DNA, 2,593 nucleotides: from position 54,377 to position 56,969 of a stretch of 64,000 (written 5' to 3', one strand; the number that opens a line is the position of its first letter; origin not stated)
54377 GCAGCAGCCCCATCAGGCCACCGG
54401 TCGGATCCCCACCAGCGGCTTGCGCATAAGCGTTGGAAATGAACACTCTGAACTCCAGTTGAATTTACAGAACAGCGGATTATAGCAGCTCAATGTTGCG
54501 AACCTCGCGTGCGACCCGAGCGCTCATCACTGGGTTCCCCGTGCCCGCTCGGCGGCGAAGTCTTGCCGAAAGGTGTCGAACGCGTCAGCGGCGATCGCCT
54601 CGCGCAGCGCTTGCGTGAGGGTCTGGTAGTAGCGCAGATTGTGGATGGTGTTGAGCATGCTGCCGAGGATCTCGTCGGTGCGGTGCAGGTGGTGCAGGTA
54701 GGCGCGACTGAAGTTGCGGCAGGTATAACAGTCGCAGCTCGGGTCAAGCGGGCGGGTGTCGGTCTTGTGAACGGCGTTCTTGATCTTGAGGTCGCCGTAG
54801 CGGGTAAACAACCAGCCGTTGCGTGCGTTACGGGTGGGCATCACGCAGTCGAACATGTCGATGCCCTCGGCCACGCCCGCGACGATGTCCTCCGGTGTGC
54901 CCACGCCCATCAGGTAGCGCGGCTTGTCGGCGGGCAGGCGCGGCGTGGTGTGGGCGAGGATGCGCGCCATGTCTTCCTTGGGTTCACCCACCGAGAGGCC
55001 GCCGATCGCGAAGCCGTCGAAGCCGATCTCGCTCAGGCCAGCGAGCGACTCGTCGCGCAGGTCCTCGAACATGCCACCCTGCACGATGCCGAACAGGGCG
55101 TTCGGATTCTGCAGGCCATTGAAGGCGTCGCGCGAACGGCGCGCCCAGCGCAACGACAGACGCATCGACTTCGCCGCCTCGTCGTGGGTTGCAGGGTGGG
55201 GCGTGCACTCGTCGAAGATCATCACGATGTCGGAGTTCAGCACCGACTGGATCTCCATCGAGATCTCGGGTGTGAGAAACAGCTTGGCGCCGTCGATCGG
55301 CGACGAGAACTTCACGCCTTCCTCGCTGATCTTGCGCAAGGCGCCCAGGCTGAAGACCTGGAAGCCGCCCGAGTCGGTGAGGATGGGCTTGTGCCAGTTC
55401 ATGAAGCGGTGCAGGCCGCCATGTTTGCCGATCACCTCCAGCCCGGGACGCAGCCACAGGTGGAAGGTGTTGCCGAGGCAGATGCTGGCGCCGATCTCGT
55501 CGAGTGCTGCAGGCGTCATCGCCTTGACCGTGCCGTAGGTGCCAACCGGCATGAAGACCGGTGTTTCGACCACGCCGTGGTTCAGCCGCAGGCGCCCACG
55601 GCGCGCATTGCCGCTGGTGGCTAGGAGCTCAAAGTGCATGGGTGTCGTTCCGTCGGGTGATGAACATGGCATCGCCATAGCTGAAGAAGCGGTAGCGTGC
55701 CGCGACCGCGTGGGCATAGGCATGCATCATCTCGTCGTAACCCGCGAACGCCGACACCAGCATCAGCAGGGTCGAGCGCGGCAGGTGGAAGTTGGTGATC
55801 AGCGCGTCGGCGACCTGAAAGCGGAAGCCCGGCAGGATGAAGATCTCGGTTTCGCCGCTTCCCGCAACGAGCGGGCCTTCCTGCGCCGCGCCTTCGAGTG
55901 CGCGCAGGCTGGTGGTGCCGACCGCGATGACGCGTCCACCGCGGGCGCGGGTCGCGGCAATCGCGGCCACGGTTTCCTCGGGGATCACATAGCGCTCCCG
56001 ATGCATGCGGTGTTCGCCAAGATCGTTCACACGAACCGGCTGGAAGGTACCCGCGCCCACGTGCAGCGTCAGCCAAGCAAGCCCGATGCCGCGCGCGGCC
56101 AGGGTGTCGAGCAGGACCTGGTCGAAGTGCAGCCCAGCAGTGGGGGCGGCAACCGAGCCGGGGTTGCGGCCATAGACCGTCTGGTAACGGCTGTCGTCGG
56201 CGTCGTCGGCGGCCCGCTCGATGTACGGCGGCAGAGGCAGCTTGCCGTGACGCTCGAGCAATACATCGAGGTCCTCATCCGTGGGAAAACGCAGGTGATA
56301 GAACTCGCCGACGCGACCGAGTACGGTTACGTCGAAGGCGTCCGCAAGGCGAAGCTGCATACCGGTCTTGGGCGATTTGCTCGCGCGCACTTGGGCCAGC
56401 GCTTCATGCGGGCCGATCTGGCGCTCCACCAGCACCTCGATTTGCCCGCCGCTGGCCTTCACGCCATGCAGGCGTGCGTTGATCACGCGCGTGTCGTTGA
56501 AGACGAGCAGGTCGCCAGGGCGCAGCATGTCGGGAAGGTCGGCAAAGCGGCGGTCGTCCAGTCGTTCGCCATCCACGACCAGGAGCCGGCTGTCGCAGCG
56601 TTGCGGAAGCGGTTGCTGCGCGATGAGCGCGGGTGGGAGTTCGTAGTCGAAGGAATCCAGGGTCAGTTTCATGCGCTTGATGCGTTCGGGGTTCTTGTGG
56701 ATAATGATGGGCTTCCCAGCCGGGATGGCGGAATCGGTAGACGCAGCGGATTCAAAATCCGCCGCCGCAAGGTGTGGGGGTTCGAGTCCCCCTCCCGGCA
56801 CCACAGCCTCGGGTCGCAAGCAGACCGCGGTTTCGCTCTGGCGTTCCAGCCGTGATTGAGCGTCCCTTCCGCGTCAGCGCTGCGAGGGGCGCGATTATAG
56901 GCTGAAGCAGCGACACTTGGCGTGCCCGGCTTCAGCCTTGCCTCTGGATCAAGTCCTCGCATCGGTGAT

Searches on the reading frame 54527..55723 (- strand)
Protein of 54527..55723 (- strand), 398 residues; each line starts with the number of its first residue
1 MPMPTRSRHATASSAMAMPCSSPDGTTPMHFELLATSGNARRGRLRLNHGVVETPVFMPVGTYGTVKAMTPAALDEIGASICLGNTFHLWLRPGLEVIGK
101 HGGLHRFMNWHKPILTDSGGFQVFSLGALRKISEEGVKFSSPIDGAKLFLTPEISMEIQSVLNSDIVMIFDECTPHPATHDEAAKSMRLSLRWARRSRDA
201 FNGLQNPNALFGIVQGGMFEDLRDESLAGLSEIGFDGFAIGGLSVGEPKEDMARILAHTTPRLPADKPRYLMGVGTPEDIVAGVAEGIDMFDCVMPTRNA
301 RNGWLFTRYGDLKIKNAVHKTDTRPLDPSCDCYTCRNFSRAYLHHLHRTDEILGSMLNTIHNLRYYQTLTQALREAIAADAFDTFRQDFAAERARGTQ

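Call 32: search_protein_families(library=pfam, proteins=[window:54527-55723:-])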
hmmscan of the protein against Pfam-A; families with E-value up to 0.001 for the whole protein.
window:54527-55723:- (398 aa): 1 family
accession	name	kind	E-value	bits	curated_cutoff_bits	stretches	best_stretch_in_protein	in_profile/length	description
PF01702.25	TGT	-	1.2e-166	554.6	26.3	1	39-394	2-356/357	Queuine tRNA-ribosyltransferase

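Call 42: list_cluster_members(proteins=[window:54530-55723:-, window:61715-62914:+, window:49293-50657:+, window:11585-12811:+])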
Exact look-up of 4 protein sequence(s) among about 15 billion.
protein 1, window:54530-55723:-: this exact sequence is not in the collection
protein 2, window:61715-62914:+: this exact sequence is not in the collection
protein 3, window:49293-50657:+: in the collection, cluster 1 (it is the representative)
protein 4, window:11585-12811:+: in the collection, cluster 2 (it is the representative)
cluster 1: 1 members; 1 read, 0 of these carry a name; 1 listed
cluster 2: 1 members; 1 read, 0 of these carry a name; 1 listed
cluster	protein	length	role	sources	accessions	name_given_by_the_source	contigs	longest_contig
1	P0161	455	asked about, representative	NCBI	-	-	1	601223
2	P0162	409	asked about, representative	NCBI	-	-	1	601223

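Call 43: find_homologous_proteins(query=P0161, max_evalue=1e-150)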
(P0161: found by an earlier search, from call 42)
Query P0161 (455 aa): 7994 proteins with E <= 1e-150 among 8000 candidates; the best 120 are listed.
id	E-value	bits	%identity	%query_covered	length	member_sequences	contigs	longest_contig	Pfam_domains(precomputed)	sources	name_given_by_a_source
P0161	1.1e-297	1005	100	100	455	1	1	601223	PF08328.17,PF00206.26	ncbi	-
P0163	6.7e-293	989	98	100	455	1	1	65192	PF08328.17,PF00206.26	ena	-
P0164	1.7e-275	931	92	100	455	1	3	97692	PF08328.17,PF00206.26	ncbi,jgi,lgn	jgi:adenylosuccinate lyase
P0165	1.1e-274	929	91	100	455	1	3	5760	PF08328.17,PF00206.26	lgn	-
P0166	2.4e-273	924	91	100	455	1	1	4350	PF08328.17,PF00206.26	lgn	-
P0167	7.1e-272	920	91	100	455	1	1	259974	PF08328.17,PF00206.26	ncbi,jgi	-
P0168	9.8e-271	916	91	100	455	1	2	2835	PF08328.17,PF00206.26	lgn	-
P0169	1.2e-270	915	91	100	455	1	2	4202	PF08328.17,PF00206.26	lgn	-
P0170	3.5e-270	914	91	100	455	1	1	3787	PF08328.17,PF00206.26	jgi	-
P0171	3.5e-270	914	90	100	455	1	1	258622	PF08328.17,PF00206.26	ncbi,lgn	ncbi:MAG: adenylosuccinate lyase [Rhodocyclaceae bacterium]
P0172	6.1e-269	910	90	100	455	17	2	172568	PF08328.17,PF00206.26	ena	-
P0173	1.0e-268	909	89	100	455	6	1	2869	PF08328.17,PF00206.26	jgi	jgi:adenylosuccinate lyase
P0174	8.9e-268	906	90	100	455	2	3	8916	PF08328.17,PF00206.26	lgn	-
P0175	9.3e-268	906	89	100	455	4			PF08328.17,PF00206.26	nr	nr:adenylosuccinate lyase [Zoogloeaceae bacterium]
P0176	1.0e-267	906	90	99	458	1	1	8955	PF08328.17,PF00206.26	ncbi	-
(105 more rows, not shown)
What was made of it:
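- Tried and rejected: Adenylosuccinate lyase places it in the Azoarcus/Thauera/Pseudothauera group, with the best named hit at 90% (call 43).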

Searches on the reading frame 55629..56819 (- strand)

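Call 32: search_protein_families(library=pfam, proteins=[window:55629-56819:-])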
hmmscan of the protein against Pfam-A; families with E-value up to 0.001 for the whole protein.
window:55629-56819:- (396 aa): 1 family
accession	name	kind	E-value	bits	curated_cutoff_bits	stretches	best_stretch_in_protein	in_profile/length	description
PF02547.20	Queuosine_synth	-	1e-128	429.5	25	1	55-387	2-322/322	Queuosine biosynthesis protein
